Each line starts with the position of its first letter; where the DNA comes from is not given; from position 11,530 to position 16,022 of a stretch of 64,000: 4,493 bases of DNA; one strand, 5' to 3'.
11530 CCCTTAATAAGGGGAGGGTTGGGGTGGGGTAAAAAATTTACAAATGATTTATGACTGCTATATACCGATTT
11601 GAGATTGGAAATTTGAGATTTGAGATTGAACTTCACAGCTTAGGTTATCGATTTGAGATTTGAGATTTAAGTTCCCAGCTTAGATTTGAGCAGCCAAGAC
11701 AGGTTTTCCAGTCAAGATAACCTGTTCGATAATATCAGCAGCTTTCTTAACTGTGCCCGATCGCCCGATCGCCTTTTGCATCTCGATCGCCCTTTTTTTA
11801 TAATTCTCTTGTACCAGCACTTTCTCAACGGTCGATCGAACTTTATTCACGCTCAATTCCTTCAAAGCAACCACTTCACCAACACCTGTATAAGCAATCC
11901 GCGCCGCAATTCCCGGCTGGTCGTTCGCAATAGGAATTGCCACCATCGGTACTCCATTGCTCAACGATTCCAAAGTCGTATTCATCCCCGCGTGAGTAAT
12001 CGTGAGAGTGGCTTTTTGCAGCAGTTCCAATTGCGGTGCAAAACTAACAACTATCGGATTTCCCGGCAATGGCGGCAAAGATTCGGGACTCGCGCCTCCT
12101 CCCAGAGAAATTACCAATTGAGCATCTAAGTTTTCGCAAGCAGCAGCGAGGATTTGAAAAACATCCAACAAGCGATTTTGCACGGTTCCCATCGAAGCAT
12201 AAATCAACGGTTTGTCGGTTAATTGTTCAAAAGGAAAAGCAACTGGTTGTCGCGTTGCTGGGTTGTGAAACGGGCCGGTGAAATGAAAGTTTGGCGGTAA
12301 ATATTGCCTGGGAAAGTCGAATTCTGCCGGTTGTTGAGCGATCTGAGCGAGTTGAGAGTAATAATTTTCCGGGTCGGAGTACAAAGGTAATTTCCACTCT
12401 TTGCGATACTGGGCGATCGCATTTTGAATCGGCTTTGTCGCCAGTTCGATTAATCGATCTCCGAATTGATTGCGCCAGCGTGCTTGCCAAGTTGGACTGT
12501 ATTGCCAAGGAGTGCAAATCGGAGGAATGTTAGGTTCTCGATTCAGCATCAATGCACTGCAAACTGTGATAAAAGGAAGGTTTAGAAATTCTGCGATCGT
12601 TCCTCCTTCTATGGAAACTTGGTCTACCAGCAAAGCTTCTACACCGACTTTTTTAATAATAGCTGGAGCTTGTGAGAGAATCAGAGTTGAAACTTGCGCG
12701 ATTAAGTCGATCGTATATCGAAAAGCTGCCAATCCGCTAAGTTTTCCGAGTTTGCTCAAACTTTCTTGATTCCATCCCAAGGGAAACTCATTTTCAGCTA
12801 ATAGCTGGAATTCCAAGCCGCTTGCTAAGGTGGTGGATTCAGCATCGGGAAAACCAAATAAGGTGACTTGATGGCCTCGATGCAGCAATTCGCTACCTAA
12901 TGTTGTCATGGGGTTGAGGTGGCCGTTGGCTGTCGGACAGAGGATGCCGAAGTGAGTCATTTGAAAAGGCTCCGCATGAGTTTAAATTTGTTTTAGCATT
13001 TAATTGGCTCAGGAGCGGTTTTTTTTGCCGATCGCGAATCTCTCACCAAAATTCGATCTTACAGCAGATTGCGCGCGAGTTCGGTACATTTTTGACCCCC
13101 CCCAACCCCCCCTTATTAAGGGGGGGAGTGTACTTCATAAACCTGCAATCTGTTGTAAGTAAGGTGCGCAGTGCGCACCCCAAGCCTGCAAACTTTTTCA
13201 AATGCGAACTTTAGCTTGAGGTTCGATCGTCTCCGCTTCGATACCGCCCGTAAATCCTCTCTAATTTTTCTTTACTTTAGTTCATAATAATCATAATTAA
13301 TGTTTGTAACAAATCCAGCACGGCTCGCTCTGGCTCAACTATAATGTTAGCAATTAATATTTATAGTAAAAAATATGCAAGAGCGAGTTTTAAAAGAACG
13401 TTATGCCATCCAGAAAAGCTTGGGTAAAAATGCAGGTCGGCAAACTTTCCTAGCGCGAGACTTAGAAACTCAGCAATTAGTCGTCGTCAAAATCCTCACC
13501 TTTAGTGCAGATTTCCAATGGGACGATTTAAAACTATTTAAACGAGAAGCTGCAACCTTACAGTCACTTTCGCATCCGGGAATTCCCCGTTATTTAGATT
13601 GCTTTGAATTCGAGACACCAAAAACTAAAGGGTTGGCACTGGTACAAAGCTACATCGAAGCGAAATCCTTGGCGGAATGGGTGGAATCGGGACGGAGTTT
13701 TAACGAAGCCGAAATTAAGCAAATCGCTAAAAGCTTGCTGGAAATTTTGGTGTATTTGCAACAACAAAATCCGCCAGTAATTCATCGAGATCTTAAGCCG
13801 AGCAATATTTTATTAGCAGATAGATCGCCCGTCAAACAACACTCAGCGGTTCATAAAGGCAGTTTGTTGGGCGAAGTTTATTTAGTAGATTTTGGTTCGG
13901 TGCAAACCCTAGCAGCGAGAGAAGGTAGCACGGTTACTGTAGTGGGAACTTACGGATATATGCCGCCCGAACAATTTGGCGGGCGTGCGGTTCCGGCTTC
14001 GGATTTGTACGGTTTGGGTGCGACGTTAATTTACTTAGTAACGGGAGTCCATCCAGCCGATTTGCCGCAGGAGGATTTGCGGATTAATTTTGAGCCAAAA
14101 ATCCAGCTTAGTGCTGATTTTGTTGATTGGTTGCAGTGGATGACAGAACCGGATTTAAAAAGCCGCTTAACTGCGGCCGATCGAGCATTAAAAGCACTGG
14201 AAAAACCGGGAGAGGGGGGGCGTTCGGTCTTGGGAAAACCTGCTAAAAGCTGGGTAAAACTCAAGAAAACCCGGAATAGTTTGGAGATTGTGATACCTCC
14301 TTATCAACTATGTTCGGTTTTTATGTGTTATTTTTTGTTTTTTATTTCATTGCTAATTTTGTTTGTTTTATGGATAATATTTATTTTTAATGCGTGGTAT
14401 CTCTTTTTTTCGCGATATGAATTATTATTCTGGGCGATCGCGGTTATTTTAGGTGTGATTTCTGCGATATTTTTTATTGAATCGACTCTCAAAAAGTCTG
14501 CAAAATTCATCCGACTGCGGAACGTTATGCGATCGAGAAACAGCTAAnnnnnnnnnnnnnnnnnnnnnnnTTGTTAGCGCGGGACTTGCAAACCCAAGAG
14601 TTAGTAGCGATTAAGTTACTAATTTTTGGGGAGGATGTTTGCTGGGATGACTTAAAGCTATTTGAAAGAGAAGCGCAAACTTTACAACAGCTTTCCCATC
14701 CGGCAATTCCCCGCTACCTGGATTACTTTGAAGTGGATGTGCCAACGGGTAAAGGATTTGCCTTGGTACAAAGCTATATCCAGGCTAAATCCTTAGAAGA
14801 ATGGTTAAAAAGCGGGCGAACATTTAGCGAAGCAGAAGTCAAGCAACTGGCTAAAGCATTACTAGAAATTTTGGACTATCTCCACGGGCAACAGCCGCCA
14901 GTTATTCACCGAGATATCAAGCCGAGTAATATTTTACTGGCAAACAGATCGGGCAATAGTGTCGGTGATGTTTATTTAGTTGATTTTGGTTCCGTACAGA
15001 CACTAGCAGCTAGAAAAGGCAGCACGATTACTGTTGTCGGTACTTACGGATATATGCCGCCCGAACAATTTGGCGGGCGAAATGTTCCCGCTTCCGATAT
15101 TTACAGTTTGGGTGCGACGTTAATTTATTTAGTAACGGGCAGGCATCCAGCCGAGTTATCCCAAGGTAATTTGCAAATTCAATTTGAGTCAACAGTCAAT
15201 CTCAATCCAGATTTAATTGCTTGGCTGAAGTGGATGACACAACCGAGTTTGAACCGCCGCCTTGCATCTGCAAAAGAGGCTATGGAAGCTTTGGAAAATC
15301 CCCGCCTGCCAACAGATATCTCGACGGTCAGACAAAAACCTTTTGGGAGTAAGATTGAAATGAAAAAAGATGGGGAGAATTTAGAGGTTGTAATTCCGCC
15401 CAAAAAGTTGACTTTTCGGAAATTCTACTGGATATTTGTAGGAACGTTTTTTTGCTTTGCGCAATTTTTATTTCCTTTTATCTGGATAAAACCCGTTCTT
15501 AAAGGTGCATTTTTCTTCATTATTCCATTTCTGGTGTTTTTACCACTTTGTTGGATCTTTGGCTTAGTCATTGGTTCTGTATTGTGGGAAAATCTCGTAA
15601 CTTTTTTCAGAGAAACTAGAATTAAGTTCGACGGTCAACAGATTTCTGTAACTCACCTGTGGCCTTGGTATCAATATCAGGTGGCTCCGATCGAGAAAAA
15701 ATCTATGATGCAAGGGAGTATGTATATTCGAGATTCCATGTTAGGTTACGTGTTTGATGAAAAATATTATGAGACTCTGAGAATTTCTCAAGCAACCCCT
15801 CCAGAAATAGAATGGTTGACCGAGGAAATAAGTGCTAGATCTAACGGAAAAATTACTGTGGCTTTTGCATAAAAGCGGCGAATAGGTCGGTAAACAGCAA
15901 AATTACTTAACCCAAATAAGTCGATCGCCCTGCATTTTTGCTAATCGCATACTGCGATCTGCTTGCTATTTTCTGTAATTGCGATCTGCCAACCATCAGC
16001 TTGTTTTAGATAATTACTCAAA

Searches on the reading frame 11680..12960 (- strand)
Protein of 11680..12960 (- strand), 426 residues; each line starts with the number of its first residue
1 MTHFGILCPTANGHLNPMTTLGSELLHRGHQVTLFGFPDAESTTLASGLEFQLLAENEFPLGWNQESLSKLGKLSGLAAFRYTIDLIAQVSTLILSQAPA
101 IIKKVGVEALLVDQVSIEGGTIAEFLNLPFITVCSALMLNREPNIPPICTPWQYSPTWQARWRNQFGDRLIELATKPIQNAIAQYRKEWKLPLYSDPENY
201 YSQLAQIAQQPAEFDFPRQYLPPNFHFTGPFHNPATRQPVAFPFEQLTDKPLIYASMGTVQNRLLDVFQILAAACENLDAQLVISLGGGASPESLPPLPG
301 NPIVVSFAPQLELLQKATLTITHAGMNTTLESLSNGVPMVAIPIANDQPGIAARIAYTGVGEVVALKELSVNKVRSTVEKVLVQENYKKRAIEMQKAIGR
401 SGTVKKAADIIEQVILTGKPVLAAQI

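Call 54: search_protein_families(library=pfam, proteins=[window:11680-12960:-], max_evalue=0.00001)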
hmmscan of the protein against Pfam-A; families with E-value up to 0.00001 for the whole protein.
window:11680-12960:- (426 aa): 3 families
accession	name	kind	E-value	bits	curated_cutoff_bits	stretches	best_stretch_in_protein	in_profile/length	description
PF00201.24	UDPGT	-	9.8e-25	87.7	19.5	1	104-394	116-418/499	UDP-glucoronosyl and UDP-glucosyl transferase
PF06722.18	EryCIII-like_C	-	8.9e-14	52.1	31.7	1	273-396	5-127/145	Erythromycin biosynthesis protein CIII-like, C-terminal domain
PF04101.22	Glyco_tran_28_C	-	2e-11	44.7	22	1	279-413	30-165/166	Glycosyltransferase family 28 C-terminal domain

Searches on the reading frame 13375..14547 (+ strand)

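Call 54: search_protein_families(library=pfam, proteins=[window:13375-14547:+], max_evalue=0.00001)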
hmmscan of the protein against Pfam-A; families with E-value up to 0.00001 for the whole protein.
window:13375-14547:+ (390 aa): 2 families
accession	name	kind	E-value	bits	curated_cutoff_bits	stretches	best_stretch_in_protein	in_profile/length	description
PF00069.31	Pkinase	-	3.4e-34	118.9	31.7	1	10-268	1-255/263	Protein kinase domain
PF07714.23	PK_Tyr_Ser-Thr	-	2.2e-12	47.3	23.1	1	30-227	25-204/258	Protein tyrosine and serine/threonine kinase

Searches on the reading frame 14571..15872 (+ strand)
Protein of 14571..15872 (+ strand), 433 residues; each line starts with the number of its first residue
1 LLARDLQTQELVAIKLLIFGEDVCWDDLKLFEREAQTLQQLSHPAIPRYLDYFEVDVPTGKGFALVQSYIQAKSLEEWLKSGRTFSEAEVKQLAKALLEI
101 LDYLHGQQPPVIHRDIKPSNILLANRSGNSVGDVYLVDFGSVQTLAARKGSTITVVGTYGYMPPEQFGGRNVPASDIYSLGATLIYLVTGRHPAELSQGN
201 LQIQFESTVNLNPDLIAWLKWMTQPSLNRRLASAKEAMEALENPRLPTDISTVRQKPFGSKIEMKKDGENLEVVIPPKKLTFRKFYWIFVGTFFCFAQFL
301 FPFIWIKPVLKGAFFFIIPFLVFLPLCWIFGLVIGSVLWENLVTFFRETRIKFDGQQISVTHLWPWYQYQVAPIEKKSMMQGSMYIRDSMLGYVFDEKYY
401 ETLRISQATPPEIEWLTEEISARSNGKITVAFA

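Call 54: search_protein_families(library=pfam, proteins=[window:14571-15872:+], max_evalue=0.00001)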
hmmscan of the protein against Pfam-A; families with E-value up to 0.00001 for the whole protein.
window:14571-15872:+ (433 aa): 2 families
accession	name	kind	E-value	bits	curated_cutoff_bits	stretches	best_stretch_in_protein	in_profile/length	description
PF00069.31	Pkinase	-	1.6e-36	126.5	31.7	1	3-221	18-242/263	Protein kinase domain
PF07714.23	PK_Tyr_Ser-Thr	-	9.8e-15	55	23.1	1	7-195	26-206/258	Protein tyrosine and serine/threonine kinase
